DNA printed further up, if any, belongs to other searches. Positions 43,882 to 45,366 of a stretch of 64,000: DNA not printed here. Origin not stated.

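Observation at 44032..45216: TagF-family transferase next to the phosphonate cassette: candidate CMP-phosphonate transferase or phosphono-teichoic-like polymerase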

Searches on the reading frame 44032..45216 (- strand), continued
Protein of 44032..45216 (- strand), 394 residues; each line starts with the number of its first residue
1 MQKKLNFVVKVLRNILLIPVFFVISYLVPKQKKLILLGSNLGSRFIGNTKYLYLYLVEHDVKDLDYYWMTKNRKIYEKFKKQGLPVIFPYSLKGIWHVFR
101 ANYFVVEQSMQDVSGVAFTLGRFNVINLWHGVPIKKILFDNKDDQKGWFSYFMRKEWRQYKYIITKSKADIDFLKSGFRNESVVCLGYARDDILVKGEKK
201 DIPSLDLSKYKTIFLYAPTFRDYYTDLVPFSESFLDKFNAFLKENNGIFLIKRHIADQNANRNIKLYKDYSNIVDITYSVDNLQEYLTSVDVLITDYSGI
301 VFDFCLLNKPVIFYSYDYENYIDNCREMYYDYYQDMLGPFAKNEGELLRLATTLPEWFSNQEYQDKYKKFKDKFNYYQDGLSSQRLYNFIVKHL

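Call 49: search_protein_families(library=pfam, proteins=[L085:8486-9982:+, L092:9140-9919:+, L103:8050-9567:+, L089:1090-1797:-, L094:388-1758:+, L106:7230-8594:+, L115:8646-10004:+, L111:5296-6990:+, L097:1822-2553:+, L133:8470-9228:+], max_evalue=0.001)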
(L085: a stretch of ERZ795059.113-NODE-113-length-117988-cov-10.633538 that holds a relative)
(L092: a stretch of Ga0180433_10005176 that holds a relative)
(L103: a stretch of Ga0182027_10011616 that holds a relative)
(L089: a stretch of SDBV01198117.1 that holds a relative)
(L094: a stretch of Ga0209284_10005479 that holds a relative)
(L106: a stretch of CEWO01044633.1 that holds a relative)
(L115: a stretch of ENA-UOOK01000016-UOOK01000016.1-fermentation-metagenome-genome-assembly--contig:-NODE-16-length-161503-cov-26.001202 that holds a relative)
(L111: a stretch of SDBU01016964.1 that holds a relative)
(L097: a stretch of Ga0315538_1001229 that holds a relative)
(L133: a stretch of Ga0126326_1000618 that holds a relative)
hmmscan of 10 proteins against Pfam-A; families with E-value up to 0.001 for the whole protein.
L085:8486-9982:+ (499 aa): 8 families
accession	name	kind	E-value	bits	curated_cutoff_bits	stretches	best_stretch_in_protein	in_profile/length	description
PF13344.12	Hydrolase_6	-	3.7e-20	72.3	27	1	250-349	1-101/101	Haloacid dehalogenase-like hydrolase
PF13242.12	Hydrolase_like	-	2.2e-15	56.8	22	1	422-492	2-72/75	HAD-hyrolase-like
PF12804.13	NTP_transf_3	-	2.1e-13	51.2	27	1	4-134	1-127/160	MobA-like NTP transferase domain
PF00483.29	NTP_transferase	-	3.8e-13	50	21.2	1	3-113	1-115/245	Nucleotidyl transferase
PF00702.32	Hydrolase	-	1.6e-10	42.1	26.4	1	248-459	2-188/191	haloacid dehalogenase-like hydrolase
PF13419.12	HAD_2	-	6.6e-07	30.1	23.8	0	423-468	134-178/178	Haloacid dehalogenase-like hydrolase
PF02348.25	CTP_transf_3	-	0.00017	21.9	22.6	0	23-88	15-77/217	Cytidylyltransferase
PF01128.25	IspD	-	0.00077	19.7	27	0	3-54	2-51/221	2-C-methyl-D-erythritol 4-phosphate cytidylyltransferase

L092:9140-9919:+ (260 aa): 3 families
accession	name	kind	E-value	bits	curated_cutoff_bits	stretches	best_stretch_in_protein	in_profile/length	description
PF12804.13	NTP_transf_3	-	4.3e-11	43.7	27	1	7-144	2-127/160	MobA-like NTP transferase domain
PF00483.29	NTP_transferase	-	2.7e-10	40.7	21.2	1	5-132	1-128/245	Nucleotidyl transferase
PF01128.25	IspD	-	3.7e-05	24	27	1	5-60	2-53/221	2-C-methyl-D-erythritol 4-phosphate cytidylyltransferase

L103:8050-9567:+ (506 aa): 8 families
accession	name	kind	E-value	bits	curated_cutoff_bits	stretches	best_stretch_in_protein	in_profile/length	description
PF13344.12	Hydrolase_6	-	6.4e-25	87.6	27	1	255-353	1-100/101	Haloacid dehalogenase-like hydrolase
PF13242.12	Hydrolase_like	-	1.5e-16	60.5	22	1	427-500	2-75/75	HAD-hyrolase-like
PF12804.13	NTP_transf_3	-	7.2e-13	49.5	27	1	8-134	1-121/160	MobA-like NTP transferase domain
PF00483.29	NTP_transferase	-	1.3e-11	45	21.2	1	7-119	1-116/245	Nucleotidyl transferase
PF13419.12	HAD_2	-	0.00011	22.9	23.8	0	428-473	134-178/178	Haloacid dehalogenase-like hydrolase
PF20202.4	DUF6564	-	0.00011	22.4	25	1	38-151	17-136/230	Domain of unknown function (DUF6564)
PF01128.25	IspD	-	0.00013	22.2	27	1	8-81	3-72/221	2-C-methyl-D-erythritol 4-phosphate cytidylyltransferase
PF00702.32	Hydrolase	-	0.00027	21.8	26.4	1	253-467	2-191/191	haloacid dehalogenase-like hydrolase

L089:1090-1797:- (236 aa): 2 families
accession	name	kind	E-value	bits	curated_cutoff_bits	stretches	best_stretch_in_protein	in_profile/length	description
PF12804.13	NTP_transf_3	-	3e-10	40.9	27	1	11-122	1-110/160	MobA-like NTP transferase domain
PF00483.29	NTP_transferase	-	5.9e-08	33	21.2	1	10-116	1-118/245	Nucleotidyl transferase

L094:388-1758:+ (457 aa): 10 families
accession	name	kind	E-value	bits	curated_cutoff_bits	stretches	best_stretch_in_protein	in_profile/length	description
PF01210.29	NAD_Gly3P_dh_N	-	5.6e-30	104.8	23.1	1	7-158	1-154/158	NAD-dependent glycerol-3-phosphate dehydrogenase N-terminus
PF07479.19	NAD_Gly3P_dh_C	-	1.3e-27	97.1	25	1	181-315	1-135/142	NAD-dependent glycerol-3-phosphate dehydrogenase C-terminus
PF01467.32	CTP_transf_like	-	5.9e-24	85.2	21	1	334-452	1-131/133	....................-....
PF20618.3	GPD_NAD_C_bact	-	6.7e-16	59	27.6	1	241-306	1-65/66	Bacterial GPD, NAD-dependent C-terminal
PF02558.23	ApbA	-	5.3e-10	39.5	22.2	1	8-124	1-115/150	Ketopantoate reductase PanE/ApbA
PF03807.23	F420_oxidored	-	4.3e-09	37.3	21.6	1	7-95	1-79/94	NADP oxidoreductase coenzyme F420-dependent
PF02254.24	TrkA_N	-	4.6e-06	27.4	23.8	1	8-87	1-74/116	TrkA-N domain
PF01488.26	Shikimate_DH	-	5.1e-06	27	24.3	1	5-87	12-87/138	Shikimate / quinate 5-dehydrogenase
PF03721.20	UDPG_MGDP_dh_N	-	5.6e-05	23.2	27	1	6-84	1-85/187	UDP-glucose/GDP-mannose dehydrogenase family, NAD binding domain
PF02719.21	Polysacc_synt_2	-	0.00015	21.5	20.2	1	10-58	3-52/293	Polysaccharide biosynthesis protein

L106:7230-8594:+ (455 aa): 10 families
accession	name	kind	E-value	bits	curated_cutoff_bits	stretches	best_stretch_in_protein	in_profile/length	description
PF01210.29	NAD_Gly3P_dh_N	-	7e-33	114.3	23.1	1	6-157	2-155/158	NAD-dependent glycerol-3-phosphate dehydrogenase N-terminus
PF07479.19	NAD_Gly3P_dh_C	-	3.1e-25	89.5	25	1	179-309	1-131/142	NAD-dependent glycerol-3-phosphate dehydrogenase C-terminus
PF01467.32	CTP_transf_like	-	1.4e-24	87.2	21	1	332-450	1-131/133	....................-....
PF20618.3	GPD_NAD_C_bact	-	2.5e-15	57.2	27.6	1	239-291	1-53/66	Bacterial GPD, NAD-dependent C-terminal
PF03807.23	F420_oxidored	-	6.6e-09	36.7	21.6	1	6-104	2-89/94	NADP oxidoreductase coenzyme F420-dependent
PF02558.23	ApbA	-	3.7e-08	33.6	22.2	1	6-131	1-119/150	Ketopantoate reductase PanE/ApbA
PF01488.26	Shikimate_DH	-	8.5e-06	26.3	24.3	1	4-103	13-108/138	Shikimate / quinate 5-dehydrogenase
PF02254.24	TrkA_N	-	1.3e-05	25.9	23.8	1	6-83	1-72/116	TrkA-N domain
PF03435.24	Sacchrp_dh_NADP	-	1.5e-05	25.8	25.1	1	6-50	1-45/129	Saccharopine dehydrogenase NADP binding domain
PF02153.23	PDH_N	-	0.00045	20.2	26.5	0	67-106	39-78/154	Prephenate dehydrogenase, nucleotide-binding domain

L115:8646-10004:+ (453 aa): 3 families
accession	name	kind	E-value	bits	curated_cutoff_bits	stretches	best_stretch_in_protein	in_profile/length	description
PF01408.29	GFO_IDH_MocA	-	1.7e-23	84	24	1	138-252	2-118/120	Oxidoreductase family, NAD-binding Rossmann fold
PF01467.32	CTP_transf_like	-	8.2e-18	65.3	21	1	11-130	1-131/133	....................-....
PF22725.1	GFO_IDH_MocA_C3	-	4.9e-05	23.8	27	1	263-374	2-123/124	GFO/IDH/MocA C-terminal domain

L111:5296-6990:+ (565 aa): 3 families
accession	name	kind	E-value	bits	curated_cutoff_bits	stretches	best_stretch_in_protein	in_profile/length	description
PF13714.12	PEP_mutase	-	1.7e-60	205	31.5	1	15-258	1-237/240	Phosphoenolpyruvate phosphomutase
PF12804.13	NTP_transf_3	-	9.3e-06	26.3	27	1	329-419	17-111/160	MobA-like NTP transferase domain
PF00463.27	ICL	-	0.00053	19.1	26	1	84-152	150-217/526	Isocitrate lyase family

L097:1822-2553:+ (244 aa): 2 families
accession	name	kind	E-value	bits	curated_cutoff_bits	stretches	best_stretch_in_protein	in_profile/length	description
PF12804.13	NTP_transf_3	-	3.1e-13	50.6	27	1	6-125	1-119/160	MobA-like NTP transferase domain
PF00483.29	NTP_transferase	-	7.5e-11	42.5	21.2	1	5-120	1-125/245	Nucleotidyl transferase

L133:8470-9228:+ (253 aa): 5 families
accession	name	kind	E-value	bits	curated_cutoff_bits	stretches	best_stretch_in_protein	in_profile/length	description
PF12804.13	NTP_transf_3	-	4.5e-13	50.1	27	1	28-139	1-110/160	MobA-like NTP transferase domain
PF00483.29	NTP_transferase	-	3.7e-07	30.4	21.2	1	28-136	2-121/245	Nucleotidyl transferase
PF01128.25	IspD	-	1.8e-06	28.3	27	1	27-114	2-90/221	2-C-methyl-D-erythritol 4-phosphate cytidylyltransferase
PF20202.4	DUF6564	-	0.00012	22.2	25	1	52-171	13-144/230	Domain of unknown function (DUF6564)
PF01704.24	UDPGP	-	0.0004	19.7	22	1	16-73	44-101/413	UTP--glucose-1-phosphate uridylyltransferase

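Call 52: search_solved_structures(query=window:44032-45216:-, max_evalue=0.001, show_alignments=3)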
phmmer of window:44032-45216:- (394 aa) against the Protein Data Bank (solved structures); distinct sequences matched with E-value up to 0.001: 5.
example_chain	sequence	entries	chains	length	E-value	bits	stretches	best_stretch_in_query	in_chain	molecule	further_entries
8va1_A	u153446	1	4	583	1.5e-21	80.2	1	20-388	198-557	Teichoic acid ribitol-phosphate polymerase TarL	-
3l7i_A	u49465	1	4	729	5.1e-19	71.9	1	124-392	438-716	Teichoic acid biosynthesis protein F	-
3l7m_A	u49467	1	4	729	2.4e-18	69.7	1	124-392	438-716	Teichoic acid biosynthesis protein F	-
3l7j_A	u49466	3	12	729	6.7e-18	68.2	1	124-392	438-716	Teichoic acid biosynthesis protein F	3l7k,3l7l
8qoy_A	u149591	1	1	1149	2.8e-10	43.1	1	31-390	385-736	TagF-like capsule polymerase Cps3D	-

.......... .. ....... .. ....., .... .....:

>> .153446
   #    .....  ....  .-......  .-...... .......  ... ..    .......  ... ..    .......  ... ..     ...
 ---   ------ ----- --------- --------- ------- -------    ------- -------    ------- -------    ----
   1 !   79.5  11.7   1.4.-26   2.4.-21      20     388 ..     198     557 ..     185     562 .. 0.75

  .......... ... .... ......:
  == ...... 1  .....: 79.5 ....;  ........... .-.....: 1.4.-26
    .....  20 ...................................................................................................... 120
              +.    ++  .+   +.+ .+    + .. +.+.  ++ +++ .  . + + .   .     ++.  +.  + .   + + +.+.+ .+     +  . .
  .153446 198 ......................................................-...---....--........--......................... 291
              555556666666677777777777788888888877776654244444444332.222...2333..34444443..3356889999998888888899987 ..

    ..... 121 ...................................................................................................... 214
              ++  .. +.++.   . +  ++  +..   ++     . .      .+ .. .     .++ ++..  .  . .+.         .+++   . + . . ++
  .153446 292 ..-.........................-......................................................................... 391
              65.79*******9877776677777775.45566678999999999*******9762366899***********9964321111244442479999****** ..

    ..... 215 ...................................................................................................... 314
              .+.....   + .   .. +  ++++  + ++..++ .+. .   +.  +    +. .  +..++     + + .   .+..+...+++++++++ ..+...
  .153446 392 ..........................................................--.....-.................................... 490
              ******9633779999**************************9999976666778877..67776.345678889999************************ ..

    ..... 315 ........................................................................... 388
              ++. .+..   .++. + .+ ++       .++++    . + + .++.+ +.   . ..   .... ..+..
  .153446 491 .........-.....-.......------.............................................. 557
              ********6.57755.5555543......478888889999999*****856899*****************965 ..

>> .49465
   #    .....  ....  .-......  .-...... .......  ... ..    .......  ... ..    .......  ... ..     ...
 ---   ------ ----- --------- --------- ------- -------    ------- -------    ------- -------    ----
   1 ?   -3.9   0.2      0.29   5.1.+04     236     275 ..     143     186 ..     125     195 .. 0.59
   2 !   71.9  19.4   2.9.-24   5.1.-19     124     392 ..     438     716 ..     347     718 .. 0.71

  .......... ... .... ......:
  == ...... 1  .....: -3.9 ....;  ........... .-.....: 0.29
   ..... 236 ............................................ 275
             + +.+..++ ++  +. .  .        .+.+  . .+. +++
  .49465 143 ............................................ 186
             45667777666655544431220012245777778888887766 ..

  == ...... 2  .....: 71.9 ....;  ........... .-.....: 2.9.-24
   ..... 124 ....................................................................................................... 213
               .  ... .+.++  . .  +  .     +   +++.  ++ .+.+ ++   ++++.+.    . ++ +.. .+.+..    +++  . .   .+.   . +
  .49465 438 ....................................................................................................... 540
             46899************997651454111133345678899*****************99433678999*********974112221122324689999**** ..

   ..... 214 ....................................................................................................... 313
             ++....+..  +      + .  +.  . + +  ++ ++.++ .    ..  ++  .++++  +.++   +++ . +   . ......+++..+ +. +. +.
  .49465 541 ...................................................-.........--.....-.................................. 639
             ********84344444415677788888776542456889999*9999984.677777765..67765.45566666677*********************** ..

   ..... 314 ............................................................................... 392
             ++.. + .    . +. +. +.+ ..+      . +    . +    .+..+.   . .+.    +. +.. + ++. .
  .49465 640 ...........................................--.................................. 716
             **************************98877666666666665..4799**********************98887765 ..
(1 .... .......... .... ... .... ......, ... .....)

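Call 55: find_encoding_contigs(protein=P0002, flank=10000, max_places=2)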
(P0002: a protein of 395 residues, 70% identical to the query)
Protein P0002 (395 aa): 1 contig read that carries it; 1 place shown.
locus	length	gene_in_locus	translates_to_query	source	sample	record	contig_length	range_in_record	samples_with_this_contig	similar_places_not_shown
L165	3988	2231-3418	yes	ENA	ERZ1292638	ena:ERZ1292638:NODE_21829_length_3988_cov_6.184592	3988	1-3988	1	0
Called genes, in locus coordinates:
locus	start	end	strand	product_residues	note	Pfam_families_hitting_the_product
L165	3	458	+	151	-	?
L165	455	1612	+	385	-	PF00534:Glycos_transf_1, PF13692:Glyco_trans_1_4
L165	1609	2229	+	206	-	PF01209:Ubie_methyltran, PF05148:Methyltransf_8, PF05175:MTS (faint), PF13489:Methyltransf_23, PF13847:Methyltransf_31, PF08241:Methyltransf_11, PF08242:Methyltransf_12, PF13649:Methyltransf_25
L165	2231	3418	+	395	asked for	PF04464:Glyphos_transf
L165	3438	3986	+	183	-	?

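Call 56: find_encoding_contigs(protein=P0003, flank=10000, max_places=2)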
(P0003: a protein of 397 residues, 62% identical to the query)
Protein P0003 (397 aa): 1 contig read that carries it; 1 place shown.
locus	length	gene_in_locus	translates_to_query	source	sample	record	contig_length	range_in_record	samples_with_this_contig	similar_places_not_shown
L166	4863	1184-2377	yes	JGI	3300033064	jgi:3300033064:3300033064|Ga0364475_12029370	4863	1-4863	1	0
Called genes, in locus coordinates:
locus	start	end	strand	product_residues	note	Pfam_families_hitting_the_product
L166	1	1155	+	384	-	?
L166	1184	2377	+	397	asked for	PF04464:Glyphos_transf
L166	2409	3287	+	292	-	PF01370:Epimerase, PF04321:RmlD_sub_bind, PF16363:GDP_Man_Dehyd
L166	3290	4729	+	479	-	PF02629:CoA_binding (weak), PF13727:CoA_binding_3, PF22674:C2185-like_N (weak), PF01073:3Beta_HSD (weak), PF01370:Epimerase, PF02719:Polysacc_synt_2, PF04321:RmlD_sub_bind, PF16363:GDP_Man_Dehyd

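Call 69: find_encoding_contigs(protein=P0060, flank=8000, max_places=1)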
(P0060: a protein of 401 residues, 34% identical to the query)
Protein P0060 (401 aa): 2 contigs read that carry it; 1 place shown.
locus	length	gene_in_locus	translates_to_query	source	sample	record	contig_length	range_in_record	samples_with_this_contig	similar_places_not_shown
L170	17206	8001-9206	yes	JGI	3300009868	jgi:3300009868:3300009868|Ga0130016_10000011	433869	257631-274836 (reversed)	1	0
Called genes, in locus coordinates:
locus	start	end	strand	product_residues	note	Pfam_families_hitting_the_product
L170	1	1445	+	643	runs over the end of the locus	PF06439:3keto-disac_hyd, PF13529:Peptidase_C39_2 (weak)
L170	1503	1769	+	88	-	-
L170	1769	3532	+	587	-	PF10131:PTPS_related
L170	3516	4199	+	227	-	-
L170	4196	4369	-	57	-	-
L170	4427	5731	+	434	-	PF26299:MurL_N, PF26298:MurL_epimerase_C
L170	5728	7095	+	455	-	PF21799:MurD-like_N (weak), PF08245:Mur_ligase_M, PF02875:Mur_ligase_C (weak)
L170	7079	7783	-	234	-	PF13189:Cytidylate_kin2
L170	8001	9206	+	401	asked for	PF04464:Glyphos_transf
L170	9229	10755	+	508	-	PF00483:NTP_transferase, PF12804:NTP_transf_3, PF00702:Hydrolase, PF13344:Hydrolase_6, PF13242:Hydrolase_like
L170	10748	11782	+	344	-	PF13685:Fe-ADH_2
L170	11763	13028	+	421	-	-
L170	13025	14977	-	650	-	PF22842:Pel9A-like_beta_helix, PF13229:Beta_helix, PF06973:DUF1297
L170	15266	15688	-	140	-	-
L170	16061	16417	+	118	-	-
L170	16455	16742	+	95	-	PF26617:CcmS-like (weak)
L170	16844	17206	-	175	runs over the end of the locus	-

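Call 70: find_encoding_contigs(protein=P0052, flank=8000, max_places=1)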
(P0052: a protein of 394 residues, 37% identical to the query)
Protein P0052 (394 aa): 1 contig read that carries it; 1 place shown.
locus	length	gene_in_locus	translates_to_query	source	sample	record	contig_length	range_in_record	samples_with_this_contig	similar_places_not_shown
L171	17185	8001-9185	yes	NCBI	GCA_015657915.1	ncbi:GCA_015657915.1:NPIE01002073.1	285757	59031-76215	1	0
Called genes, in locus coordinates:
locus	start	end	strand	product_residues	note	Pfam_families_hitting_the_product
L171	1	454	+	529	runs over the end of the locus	PF13360:PQQ_2 (weak), PF13570:Beta-prop_ACSF4 (weak)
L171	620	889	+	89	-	-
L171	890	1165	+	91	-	-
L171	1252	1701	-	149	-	PF03439:Spt5-NGN, PF00467:KOW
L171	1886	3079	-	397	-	PF00091:Tubulin, PF12327:FtsZ_C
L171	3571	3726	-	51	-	-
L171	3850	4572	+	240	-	PF00535:Glycos_transf_2, PF10111:Glyco_tranf_2_2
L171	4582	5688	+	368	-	PF13439:Glyco_transf_4, PF20706:GT4-conflict, PF00534:Glycos_transf_1, PF13692:Glyco_trans_1_4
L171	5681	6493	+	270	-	PF00535:Glycos_transf_2, PF10111:Glyco_tranf_2_2 (weak), PF13641:Glyco_tranf_2_3 (weak)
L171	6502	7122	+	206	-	PF13489:Methyltransf_23, PF08241:Methyltransf_11, PF13649:Methyltransf_25 (weak), PF13847:Methyltransf_31 (weak)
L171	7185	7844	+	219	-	PF13489:Methyltransf_23, PF08241:Methyltransf_11, PF13847:Methyltransf_31 (weak)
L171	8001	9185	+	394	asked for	PF04464:Glyphos_transf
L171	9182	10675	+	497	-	PF00483:NTP_transferase, PF12804:NTP_transf_3 (weak), PF00702:Hydrolase, PF13344:Hydrolase_6, PF13242:Hydrolase_like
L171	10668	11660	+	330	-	PF01210:NAD_Gly3P_dh_N, PF03807:F420_oxidored (faint), PF07479:NAD_Gly3P_dh_C, PF20618:GPD_NAD_C_bact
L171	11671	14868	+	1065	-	-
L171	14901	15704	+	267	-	-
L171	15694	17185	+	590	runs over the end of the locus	-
